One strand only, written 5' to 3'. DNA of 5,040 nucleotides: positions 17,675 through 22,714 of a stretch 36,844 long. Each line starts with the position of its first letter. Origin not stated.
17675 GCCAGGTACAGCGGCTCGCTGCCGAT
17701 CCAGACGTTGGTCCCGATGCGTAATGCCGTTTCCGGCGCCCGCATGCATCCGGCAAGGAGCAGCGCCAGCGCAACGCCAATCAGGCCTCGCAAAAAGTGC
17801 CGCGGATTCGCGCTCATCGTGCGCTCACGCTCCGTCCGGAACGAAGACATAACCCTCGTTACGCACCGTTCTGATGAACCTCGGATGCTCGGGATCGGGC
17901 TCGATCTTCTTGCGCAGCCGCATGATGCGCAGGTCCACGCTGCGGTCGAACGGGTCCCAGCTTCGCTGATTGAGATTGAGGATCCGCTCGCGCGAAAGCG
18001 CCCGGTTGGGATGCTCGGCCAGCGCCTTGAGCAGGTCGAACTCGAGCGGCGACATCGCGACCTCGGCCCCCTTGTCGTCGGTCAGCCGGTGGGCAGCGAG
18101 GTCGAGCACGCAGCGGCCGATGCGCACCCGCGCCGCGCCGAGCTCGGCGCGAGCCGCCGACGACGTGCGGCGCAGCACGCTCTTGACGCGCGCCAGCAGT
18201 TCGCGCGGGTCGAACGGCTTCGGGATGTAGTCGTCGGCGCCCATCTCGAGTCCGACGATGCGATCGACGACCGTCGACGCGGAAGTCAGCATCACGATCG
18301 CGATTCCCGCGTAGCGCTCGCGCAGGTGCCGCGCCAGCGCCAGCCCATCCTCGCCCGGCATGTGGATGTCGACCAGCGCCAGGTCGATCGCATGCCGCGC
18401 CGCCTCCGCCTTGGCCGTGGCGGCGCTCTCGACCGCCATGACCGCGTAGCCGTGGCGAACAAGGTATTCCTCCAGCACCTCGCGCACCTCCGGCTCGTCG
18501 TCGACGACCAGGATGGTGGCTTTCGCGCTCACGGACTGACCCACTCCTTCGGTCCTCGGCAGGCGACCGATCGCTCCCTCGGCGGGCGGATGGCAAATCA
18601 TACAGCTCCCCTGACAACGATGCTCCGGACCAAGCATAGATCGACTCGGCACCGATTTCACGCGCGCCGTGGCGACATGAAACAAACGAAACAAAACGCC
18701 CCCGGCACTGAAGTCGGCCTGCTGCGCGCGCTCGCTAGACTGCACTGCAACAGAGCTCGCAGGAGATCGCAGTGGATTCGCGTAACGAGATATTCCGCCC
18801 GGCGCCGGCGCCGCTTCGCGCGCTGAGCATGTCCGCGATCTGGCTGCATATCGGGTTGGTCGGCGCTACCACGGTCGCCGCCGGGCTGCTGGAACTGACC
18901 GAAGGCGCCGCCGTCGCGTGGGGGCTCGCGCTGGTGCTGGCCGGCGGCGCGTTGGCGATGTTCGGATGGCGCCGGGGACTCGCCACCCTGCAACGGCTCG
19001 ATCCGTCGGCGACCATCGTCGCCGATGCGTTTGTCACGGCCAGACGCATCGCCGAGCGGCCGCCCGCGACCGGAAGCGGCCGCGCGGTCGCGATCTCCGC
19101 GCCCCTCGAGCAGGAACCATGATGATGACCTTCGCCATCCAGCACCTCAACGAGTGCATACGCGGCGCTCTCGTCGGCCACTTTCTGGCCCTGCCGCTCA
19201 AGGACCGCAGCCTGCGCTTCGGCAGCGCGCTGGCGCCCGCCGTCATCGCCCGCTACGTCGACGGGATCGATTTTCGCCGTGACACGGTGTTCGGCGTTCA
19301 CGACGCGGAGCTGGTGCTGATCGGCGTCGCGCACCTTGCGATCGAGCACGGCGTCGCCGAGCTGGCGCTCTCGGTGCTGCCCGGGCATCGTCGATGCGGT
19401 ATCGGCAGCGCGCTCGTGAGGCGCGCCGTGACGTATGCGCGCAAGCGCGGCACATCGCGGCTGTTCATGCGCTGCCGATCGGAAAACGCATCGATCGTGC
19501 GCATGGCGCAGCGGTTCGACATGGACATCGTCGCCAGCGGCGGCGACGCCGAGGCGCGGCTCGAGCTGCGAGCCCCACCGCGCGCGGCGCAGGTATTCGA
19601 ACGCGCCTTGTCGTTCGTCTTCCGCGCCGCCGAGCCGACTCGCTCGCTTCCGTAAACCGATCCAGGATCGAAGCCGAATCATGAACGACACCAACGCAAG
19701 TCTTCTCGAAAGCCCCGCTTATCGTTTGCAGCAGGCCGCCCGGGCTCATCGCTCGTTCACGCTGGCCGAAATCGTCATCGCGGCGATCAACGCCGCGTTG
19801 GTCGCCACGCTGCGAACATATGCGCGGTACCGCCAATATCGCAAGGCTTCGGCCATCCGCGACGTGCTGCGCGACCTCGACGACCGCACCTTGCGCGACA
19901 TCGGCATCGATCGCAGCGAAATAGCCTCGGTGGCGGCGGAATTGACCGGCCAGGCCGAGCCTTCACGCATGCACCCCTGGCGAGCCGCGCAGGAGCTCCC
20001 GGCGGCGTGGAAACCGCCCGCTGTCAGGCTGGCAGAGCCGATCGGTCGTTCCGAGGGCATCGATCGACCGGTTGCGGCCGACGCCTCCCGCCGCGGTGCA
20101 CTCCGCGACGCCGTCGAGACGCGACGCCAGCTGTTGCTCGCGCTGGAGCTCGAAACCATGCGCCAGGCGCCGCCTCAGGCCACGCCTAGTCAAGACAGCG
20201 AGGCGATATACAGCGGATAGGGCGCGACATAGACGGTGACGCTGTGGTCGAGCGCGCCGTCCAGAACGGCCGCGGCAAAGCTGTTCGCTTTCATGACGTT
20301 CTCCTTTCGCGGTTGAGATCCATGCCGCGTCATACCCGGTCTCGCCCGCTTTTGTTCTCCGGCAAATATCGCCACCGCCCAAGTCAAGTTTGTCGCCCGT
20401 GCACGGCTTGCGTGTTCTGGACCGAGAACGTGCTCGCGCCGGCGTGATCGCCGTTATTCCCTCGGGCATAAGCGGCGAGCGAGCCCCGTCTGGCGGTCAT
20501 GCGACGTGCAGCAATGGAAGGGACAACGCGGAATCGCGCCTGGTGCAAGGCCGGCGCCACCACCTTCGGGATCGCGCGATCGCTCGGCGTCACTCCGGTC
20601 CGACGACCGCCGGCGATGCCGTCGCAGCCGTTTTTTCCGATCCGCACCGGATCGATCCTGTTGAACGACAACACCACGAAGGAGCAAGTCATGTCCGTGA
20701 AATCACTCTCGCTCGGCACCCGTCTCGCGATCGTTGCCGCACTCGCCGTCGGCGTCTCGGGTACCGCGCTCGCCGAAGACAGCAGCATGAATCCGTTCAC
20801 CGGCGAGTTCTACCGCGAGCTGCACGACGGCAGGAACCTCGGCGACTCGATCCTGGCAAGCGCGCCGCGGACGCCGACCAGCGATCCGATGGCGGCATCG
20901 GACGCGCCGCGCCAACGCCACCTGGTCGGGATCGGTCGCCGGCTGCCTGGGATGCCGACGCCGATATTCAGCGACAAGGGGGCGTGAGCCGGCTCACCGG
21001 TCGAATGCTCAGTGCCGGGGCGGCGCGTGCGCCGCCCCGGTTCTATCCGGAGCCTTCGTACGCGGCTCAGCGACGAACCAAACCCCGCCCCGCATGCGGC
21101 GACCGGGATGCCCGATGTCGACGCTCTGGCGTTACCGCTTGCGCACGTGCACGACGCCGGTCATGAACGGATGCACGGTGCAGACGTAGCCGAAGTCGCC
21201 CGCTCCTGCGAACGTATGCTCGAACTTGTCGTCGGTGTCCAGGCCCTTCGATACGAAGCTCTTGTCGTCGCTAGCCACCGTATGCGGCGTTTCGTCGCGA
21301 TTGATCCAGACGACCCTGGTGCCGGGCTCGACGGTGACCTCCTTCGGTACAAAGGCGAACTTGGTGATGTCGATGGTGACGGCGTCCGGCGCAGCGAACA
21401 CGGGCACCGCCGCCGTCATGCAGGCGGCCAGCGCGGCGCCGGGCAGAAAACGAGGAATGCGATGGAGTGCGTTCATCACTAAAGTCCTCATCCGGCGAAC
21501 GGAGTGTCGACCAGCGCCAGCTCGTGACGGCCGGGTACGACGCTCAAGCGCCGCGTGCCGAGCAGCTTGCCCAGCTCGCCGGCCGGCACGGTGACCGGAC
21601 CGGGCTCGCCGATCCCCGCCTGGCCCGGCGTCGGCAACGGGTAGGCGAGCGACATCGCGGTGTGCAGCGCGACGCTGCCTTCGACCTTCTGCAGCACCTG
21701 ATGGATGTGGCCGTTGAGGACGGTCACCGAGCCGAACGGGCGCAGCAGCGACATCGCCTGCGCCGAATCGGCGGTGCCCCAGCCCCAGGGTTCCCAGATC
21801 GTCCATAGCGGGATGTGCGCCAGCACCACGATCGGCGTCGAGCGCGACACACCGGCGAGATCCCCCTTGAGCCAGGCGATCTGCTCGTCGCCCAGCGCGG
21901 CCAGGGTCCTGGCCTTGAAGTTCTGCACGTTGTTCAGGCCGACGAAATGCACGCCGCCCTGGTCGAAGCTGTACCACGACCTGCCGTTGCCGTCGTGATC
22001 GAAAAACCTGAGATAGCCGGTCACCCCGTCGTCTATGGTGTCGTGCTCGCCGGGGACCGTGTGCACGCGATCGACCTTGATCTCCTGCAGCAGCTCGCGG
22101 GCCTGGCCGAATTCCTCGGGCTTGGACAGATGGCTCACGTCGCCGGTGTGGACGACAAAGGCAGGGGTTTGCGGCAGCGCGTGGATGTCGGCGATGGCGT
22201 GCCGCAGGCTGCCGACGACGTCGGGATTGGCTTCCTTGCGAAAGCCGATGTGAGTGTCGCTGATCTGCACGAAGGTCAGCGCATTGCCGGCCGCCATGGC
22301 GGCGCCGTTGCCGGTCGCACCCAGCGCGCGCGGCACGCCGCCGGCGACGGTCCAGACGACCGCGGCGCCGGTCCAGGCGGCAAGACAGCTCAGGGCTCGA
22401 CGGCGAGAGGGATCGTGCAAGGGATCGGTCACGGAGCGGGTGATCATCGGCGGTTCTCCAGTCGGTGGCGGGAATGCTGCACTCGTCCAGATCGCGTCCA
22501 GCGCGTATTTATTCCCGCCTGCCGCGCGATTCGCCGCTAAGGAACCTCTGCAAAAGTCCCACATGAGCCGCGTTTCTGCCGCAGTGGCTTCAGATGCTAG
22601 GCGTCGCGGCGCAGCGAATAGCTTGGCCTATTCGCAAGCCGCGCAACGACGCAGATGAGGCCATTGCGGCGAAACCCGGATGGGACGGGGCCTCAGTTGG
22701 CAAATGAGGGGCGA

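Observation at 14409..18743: Two outward-facing promoters of identical architecture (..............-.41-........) bracket the RR-SBP-kinase operon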

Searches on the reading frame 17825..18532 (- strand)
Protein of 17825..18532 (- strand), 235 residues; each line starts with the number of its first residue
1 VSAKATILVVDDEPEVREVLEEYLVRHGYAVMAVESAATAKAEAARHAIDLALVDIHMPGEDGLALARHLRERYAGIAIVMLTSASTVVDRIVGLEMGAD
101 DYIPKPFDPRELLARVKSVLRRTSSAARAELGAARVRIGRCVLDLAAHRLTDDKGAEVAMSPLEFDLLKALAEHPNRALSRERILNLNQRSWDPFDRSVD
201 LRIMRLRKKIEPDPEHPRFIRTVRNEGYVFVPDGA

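Call 9: search_protein_families(library=pfam, proteins=[window:17825-18532:-], max_evalue=0.01)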
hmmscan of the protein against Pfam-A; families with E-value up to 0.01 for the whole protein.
window:17825-18532:- (235 aa): 2 families
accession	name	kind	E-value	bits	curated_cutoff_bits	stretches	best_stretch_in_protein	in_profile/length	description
PF00072.30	Response_reg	-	4e-29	101.4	30.2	1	7-117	1-111/111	Response regulator receiver domain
PF00486.34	Trans_reg_C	-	8.8e-21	74.2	26.2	1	155-230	1-77/77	Transcriptional regulatory protein, C terminal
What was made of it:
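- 17825..18532 (-): OmpR/PhoB-family response regulator, the presumed activator. Response_reg plus Trans_reg_C (call 9).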

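Call 31: search_solved_structures(query=window:17825-18532:-, max_evalue=1e-20)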
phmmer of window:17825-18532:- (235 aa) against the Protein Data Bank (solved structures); distinct sequences matched with E-value up to 1e-20: 42.
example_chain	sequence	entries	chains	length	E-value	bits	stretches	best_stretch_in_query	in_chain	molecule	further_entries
2gwr_A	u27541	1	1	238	9.9e-41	143.2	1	5-232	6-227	DNA-binding response regulator mtrA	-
4b09_A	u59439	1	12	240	2.1e-37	132.3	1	6-233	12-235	TRANSCRIPTIONAL REGULATORY PROTEIN BAER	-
2oqr_A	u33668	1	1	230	3.2e-35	125.2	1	5-229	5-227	Sensory transduction protein regX3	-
1ys6_A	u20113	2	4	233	4.8e-33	118.1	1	6-230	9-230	Transcriptional regulatory protein prrA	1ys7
9dvt_R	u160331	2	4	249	2.5e-32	115.7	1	4-229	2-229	DNA-binding dual master transcriptional regulator RpaA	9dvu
4kfc_A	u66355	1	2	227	6.7e-30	107.8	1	3-231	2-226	KDP operon transcriptional regulatory protein KdpE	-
4kny_A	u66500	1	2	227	1.2e-29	107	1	3-230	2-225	KDP operon transcriptional regulatory protein KdpE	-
6lgq_D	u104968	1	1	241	5.3e-29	104.9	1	5-230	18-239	DNA-binding response regulator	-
1kgs_A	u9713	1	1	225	1.4e-28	103.5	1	6-229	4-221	DNA BINDING RESPONSE REGULATOR D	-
9ji3_J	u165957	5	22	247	1.4e-27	100.3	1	4-230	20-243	DNA-binding response regulator | Possible two component system response transcriptional positive regulator PhoP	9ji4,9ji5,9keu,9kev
3r0j_A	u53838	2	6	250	1.4e-27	100.2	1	4-230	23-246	POSSIBLE TWO COMPONENT SYSTEM RESPONSE TRANSCRIPTIONAL POSITIVE REGULATOR PHOP | Response regulator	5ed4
1zgz_A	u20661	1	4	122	6.5e-27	98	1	7-122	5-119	TorCAD operon transcriptional regulatory protein torR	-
3q9s_A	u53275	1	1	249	2.6e-26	96.1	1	6-224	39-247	DNA-binding response regulator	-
2zwm_A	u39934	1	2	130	2.2e-25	93.1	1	6-123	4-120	Transcriptional regulatory protein yycF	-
3f6p_A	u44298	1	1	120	3.5e-25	92.4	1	6-122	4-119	Transcriptional regulatory protein yycF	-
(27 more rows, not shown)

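Call 46: search_protein_families(library=ncbifam, proteins=[window:17825-18532:-], max_evalue=0.001)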
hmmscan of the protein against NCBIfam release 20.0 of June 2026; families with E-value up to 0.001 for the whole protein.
window:17825-18532:- (235 aa): 106 families (the best 25 are shown)
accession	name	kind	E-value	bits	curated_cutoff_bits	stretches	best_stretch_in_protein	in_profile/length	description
NF007005.1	PRK09468.1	equivalog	9.9e-70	234.6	331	1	4-234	3-235/237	osmolarity response regulator transcription factor OmpR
NF008034.0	PRK10766.1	equivalog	1.6e-55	188.1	275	1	5-231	3-227/231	two-component system response regulator TorR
TIGR02154.1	PhoB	equivalog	2.6e-52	177.4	296.2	1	4-230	2-225/226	phosphate regulon transcriptional regulator PhoB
NF040689.1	MtrAB_MtrA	equivalog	3.2e-52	177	300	1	7-228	1-216/219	MtrAB system response regulator MtrA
NF045944.1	ResRegRpaBCyano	equivalog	2.4e-50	171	330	1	8-230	1-227/229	response regulator transcription factor RpaB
NF007977.0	PRK10701.1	equivalog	1.3e-47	162.3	330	1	6-233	3-236/241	two-component system response regulator RstA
NF040534.1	resp_reg_YycF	equivalog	5.8e-47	159.9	340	1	6-229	2-226/231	response regulator YycF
NF007982.1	PRK10710.1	equivalog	9e-46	156.3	380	1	3-230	6-227/235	envelope stress response regulator BaeR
NF008378.0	PRK11173.1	equivalog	1.3e-45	155.6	334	1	5-232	4-234/238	two-component system response regulator ArcA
NF010430.0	PRK13856.1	equivalog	3.4e-45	154.6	344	1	7-232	4-229/241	two-component response regulator VirG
NF053854.1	RespRegPhoBBctds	equivalog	9.9e-45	152.6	270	1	7-230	1-224/225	two-component system response regulator PhoB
NF008296.0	PRK11083.1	equivalog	1.9e-44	151.8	273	1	4-230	3-225/228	two-component system response regulator CreB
NF033117.2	vanR_ACDEGLN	exception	7.3e-43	146.7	350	1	7-229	1-224/226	VanR-ABDEGLN family response regulator transcription factor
NF041733.1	resp_reg_CseB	equivalog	5.7e-41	140.4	350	1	6-230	2-226/228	two-component system response regulator CseB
NF007546.0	PRK10161.1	equivalog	1.9e-40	138.8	471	1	6-230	4-225/229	phosphate response regulator transcription factor PhoB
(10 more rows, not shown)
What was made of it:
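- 17825..18532 (-): Best named models are OmpR and TorR, both below cut-off (call 46).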

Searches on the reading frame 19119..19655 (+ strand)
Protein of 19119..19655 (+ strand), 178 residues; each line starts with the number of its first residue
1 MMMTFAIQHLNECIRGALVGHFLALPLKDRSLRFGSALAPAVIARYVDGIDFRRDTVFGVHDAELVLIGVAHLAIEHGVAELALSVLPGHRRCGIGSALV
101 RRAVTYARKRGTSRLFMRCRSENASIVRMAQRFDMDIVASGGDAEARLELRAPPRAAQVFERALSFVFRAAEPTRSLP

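Call 9: search_protein_families(library=pfam, proteins=[window:19119-19655:+], max_evalue=0.01)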
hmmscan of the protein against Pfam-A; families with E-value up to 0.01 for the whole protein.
window:19119-19655:+ (178 aa): 5 families
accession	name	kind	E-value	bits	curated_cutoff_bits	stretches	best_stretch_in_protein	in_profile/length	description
PF00583.31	Acetyltransf_1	-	1.8e-11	44.8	20.7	1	63-133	40-114/116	Acetyltransferase (GNAT) family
PF13508.13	Acetyltransf_7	-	1.2e-06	29.2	27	1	65-115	14-65/84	Acetyltransferase (GNAT) domain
PF13302.13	Acetyltransf_3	-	3.6e-06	28.1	25.4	1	52-135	50-137/138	Acetyltransferase (GNAT) domain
PF13673.13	Acetyltransf_10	-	0.0072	16.7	23.6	0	54-123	29-96/128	Acetyltransferase (GNAT) domain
PF14542.12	Acetyltransf_CG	-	0.0095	16.5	30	0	86-112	32-58/80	GCN5-related N-acetyl-transferase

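Call 46: search_protein_families(library=ncbifam, proteins=[window:19119-19655:+], max_evalue=0.001)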
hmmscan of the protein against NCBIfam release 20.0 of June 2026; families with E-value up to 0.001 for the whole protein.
window:19119-19655:+ (178 aa): 5 families
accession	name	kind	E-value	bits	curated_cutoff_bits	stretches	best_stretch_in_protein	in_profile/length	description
NF000487.1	stat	exception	5.4e-07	29.3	420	1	73-135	99-161/189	streptothricin N-acetyltransferase STAT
NF002959.0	PRK03624.1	equivalog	9.9e-05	22.1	124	1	83-135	77-129/147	GNAT family acetyltransferase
TIGR01575.1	rimI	equivalog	0.0002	21.5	86.4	1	67-136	43-113/132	ribosomal protein S18-alanine N-acetyltransferase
TIGR03448.1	mycothiol_MshD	equivalog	0.00056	19.3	163.1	1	56-109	49-102/294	mycothiol synthase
NF058543.1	ActPatMycb56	equivalog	0.00058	18.8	460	1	33-134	167-273/317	acetyltransferase Pat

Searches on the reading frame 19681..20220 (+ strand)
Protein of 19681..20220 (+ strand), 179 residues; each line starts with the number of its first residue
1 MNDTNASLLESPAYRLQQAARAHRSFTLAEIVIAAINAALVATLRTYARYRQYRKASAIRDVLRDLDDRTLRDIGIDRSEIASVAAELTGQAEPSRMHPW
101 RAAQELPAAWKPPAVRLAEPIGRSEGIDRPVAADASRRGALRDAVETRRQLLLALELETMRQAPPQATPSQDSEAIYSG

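Call 9: search_protein_families(library=pfam, proteins=[window:19681-20220:+], max_evalue=0.01)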
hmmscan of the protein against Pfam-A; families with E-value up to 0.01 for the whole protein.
window:19681-20220:+ (179 aa): 1 family
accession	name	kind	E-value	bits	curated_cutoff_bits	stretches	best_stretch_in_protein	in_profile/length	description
PF06568.16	DUF1127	-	1.5e-08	34.6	23.3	1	45-81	3-36/37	Domain of unknown function (DUF1127)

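Call 46: search_protein_families(library=ncbifam, proteins=[window:19681-20220:+], max_evalue=0.001)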
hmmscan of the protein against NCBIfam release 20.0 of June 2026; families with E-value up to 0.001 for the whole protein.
window:19681-20220:+ (179 aa): 0 families

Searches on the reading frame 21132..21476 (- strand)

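Call 43: search_protein_families(library=pfam, proteins=[window:21132-21476:-], max_evalue=0.0001)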
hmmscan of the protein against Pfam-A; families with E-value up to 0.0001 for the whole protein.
window:21132-21476:- (114 aa): 2 families
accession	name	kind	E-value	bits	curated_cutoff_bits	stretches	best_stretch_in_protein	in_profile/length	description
PF00127.26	Copper-bind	-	2.6e-10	41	21.2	1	32-111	4-98/99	Copper binding proteins, plastocyanin/azurin family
PF13473.12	Cupredoxin_1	-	1.9e-08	34.7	27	1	17-109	9-102/104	Cupredoxin-like domain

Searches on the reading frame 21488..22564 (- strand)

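Call 43: search_protein_families(library=pfam, proteins=[window:21488-22564:-], max_evalue=0.0001)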
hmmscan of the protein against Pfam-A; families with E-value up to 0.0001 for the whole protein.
window:21488-22564:- (358 aa): 1 family
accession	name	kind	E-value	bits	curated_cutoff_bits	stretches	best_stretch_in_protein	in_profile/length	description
PF00149.33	Metallophos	-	1.9e-12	48.5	21.5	1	97-289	2-190/191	Calcineurin-like phosphoesterase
